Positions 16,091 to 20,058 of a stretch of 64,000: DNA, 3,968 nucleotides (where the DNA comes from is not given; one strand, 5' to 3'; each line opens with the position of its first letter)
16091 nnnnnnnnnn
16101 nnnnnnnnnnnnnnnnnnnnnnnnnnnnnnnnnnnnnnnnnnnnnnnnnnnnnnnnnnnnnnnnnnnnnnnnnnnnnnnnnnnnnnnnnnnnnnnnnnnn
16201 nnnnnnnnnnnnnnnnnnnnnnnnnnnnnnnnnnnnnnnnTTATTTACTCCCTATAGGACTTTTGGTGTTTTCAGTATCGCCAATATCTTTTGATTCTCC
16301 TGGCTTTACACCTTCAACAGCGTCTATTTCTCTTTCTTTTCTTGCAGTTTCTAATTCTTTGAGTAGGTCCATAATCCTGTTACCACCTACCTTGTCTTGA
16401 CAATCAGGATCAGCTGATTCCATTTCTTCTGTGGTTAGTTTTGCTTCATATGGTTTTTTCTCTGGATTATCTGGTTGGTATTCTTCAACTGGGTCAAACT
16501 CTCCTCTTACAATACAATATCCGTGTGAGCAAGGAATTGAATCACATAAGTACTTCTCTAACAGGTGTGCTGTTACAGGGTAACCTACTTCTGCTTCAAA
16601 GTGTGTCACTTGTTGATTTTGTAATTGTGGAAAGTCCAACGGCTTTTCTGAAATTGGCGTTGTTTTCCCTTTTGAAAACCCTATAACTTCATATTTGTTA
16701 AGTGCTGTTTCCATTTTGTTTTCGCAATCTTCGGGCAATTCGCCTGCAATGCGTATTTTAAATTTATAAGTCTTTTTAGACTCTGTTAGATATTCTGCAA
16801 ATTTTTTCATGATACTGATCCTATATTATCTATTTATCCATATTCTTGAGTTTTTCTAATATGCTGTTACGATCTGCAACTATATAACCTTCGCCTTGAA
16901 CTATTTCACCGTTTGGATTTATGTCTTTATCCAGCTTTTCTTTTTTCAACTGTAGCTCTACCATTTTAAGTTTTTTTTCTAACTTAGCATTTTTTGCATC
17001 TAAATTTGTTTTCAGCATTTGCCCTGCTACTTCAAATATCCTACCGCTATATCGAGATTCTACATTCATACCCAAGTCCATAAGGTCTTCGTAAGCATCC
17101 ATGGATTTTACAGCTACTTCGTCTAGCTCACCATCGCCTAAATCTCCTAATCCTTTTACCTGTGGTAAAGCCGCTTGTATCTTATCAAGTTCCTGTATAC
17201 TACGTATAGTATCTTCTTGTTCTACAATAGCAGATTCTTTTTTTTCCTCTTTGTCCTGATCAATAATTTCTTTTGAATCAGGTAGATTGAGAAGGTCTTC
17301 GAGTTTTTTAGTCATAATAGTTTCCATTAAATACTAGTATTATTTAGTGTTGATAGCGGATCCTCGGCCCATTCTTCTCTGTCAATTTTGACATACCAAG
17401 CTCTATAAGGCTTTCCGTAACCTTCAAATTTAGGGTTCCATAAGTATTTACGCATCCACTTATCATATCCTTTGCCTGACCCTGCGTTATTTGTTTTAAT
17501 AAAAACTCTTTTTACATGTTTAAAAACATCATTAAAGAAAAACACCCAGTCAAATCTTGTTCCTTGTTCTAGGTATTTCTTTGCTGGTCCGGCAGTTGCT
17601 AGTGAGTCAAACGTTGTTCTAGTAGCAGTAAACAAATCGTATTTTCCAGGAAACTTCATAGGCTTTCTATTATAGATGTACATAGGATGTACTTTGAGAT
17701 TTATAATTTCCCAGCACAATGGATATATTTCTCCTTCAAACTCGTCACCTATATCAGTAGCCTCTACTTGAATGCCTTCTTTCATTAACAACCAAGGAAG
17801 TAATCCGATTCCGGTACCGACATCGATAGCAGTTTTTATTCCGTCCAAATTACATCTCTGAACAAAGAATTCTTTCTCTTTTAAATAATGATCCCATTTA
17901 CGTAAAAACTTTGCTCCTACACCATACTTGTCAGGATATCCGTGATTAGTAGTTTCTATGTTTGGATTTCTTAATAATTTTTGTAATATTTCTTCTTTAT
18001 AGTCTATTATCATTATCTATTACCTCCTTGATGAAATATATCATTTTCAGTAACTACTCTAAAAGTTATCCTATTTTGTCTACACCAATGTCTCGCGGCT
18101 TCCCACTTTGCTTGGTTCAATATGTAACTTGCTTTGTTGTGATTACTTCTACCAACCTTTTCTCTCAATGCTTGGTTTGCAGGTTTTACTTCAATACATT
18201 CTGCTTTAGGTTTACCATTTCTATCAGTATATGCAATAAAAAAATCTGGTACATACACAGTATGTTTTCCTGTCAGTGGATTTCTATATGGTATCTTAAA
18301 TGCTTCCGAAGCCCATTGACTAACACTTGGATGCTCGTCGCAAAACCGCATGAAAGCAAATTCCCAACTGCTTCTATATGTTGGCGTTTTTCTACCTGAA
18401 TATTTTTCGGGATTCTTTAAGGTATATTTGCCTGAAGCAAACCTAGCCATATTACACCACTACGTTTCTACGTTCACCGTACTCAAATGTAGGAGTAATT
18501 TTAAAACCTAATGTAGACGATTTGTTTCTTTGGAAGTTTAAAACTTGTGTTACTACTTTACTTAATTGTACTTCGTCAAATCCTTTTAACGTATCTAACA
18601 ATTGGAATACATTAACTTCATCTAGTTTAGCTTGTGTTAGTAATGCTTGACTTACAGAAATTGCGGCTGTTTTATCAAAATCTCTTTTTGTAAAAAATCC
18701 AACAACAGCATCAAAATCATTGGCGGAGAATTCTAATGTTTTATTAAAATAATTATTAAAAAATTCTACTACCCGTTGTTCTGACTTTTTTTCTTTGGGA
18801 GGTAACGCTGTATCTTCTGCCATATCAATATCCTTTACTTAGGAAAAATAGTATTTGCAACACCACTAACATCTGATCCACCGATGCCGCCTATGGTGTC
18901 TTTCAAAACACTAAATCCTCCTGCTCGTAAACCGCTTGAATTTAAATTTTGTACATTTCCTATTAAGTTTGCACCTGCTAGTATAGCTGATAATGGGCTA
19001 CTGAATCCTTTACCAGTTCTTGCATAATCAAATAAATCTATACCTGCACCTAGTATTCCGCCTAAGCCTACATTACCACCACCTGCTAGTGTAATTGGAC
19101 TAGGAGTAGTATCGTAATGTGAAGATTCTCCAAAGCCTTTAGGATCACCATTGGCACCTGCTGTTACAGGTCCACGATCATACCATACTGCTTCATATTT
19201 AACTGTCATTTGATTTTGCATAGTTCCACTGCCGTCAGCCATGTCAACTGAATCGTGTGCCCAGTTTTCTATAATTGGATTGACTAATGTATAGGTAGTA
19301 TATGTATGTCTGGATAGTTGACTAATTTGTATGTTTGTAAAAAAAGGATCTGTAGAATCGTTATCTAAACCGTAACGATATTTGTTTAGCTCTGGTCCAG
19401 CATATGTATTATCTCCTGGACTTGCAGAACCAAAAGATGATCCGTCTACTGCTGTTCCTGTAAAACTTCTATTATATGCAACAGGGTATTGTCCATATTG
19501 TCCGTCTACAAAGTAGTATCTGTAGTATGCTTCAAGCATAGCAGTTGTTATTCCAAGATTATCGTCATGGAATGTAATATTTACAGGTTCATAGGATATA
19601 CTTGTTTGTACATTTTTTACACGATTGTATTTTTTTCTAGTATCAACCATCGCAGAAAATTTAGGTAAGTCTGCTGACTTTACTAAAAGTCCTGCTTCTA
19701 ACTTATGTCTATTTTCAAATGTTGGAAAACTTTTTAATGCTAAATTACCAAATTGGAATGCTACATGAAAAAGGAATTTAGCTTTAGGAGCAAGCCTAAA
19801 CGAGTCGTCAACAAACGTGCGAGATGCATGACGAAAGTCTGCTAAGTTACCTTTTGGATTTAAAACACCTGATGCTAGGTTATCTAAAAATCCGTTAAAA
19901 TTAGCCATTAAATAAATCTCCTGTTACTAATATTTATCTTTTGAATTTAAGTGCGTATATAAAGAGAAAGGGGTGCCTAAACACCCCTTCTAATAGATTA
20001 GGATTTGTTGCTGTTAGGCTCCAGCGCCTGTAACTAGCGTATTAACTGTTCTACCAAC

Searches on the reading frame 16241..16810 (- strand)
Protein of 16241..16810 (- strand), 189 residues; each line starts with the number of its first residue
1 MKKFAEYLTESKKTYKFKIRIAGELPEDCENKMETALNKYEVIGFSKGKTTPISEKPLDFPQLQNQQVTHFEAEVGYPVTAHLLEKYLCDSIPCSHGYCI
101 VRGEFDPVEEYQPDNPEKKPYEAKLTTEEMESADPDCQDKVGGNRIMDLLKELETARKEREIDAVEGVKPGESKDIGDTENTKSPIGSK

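Call 95: search_protein_families(library=phrogs, proteins=[window:16241-16810:-], max_evalue=0.001)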
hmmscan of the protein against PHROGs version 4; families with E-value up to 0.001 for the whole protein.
window:16241-16810:- (189 aa): 1 family
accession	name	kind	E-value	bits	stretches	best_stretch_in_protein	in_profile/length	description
phrog_14802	-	head and packaging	5.3e-05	24.5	1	1-145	1-148/179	virion structural protein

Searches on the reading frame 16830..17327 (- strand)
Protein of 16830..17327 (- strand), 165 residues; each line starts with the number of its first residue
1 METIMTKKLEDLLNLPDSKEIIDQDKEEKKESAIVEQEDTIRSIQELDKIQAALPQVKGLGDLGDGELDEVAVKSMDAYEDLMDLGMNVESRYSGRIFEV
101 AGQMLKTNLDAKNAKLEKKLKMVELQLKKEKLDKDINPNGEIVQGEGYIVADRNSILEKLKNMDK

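Call 95: search_protein_families(library=phrogs, proteins=[window:16830-17327:-], max_evalue=0.001)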
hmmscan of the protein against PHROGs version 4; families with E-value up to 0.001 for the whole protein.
window:16830-17327:- (165 aa): 2 families
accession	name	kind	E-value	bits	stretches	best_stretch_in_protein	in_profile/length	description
phrog_16202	-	unknown function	1.4e-14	55.2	1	17-140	31-153/187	-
phrog_445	-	head and packaging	0.0004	21.2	1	66-134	48-115/143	terminase small subunit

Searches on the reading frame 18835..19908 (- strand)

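Call 95: search_protein_families(library=phrogs, proteins=[window:18835-19908:-], max_evalue=0.001)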
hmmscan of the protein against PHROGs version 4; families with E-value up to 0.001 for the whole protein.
window:18835-19908:- (357 aa): 2 families
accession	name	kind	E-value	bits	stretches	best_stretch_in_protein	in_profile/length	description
phrog_13438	-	tail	5.9e-14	52.9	1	40-241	54-248/364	tail tube protein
phrog_4542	-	tail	3.8e-12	47.1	2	191-254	125-191/214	tail tube protein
